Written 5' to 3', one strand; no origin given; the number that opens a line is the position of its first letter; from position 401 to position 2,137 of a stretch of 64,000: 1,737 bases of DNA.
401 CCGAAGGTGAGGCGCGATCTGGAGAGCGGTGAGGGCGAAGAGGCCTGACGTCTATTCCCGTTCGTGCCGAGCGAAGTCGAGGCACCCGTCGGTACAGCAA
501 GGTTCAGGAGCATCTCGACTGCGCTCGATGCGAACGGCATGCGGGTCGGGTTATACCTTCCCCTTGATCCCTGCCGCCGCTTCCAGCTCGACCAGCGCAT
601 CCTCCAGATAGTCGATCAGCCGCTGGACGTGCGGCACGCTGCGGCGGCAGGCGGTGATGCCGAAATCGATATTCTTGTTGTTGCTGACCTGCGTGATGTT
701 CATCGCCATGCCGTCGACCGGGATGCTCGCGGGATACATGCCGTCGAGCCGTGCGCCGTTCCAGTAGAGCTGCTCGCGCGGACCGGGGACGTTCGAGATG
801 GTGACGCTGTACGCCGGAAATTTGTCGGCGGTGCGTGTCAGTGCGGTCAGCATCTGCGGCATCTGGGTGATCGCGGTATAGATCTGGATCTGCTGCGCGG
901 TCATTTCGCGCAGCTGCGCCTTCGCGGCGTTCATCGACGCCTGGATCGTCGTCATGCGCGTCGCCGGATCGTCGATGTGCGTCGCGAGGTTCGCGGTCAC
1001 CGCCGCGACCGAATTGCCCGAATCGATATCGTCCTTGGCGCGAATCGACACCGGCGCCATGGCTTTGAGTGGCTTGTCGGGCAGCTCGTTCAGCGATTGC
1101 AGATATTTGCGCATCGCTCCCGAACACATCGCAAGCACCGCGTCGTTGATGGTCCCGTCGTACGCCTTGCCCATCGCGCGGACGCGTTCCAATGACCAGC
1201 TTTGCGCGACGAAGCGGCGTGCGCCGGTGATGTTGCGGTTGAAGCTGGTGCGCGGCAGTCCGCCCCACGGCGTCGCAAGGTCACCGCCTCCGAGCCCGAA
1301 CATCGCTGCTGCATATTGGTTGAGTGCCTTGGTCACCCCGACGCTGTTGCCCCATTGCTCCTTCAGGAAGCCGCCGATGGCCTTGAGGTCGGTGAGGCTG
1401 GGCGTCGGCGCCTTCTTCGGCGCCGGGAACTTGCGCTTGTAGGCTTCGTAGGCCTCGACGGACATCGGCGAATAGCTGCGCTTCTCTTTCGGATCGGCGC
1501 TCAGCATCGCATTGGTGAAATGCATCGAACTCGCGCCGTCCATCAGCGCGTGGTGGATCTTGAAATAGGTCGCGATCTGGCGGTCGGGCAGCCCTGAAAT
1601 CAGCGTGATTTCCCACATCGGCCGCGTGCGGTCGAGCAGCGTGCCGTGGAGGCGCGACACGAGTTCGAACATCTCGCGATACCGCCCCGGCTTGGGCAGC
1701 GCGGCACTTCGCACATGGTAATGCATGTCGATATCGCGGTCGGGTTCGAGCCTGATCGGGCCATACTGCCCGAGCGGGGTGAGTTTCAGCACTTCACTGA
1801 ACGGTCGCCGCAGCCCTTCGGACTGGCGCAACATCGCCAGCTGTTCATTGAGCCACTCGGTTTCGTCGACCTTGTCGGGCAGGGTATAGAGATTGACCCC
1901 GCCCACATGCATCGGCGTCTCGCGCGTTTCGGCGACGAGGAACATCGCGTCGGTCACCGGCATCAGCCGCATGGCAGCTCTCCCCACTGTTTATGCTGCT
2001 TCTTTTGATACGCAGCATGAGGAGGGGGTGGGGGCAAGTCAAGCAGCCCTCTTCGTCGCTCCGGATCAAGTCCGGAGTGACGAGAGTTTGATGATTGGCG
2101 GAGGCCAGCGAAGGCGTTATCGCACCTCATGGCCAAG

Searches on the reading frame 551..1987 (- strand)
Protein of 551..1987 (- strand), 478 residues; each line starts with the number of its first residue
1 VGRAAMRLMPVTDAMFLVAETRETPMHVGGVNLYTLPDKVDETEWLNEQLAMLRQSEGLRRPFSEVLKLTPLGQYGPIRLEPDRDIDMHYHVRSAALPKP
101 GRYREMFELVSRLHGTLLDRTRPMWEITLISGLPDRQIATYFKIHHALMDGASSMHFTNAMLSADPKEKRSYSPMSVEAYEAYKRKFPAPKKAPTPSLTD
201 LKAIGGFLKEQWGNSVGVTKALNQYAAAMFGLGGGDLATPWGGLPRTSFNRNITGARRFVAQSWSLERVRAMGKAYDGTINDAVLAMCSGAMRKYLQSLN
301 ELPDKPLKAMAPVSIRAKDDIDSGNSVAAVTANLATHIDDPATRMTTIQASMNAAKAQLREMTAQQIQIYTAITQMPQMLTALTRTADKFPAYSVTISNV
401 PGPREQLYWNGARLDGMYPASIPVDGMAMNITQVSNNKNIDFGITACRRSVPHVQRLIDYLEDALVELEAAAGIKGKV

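Call 81: search_protein_families(library=pfam, proteins=[window:551-1987:-], max_evalue=0.00001)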
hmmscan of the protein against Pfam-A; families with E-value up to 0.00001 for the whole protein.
window:551-1987:- (478 aa): 2 families
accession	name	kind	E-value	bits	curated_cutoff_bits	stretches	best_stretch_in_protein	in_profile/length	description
PF03007.21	WS_DGAT_cat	-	6.3e-61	206.9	23.6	1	12-284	4-263/263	Wax ester synthase/diacylglycerol acyltransferase catalytic domain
PF06974.18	WS_DGAT_C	-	6.6e-39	133.7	20.7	1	324-468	2-144/145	WS/DGAT C-terminal domain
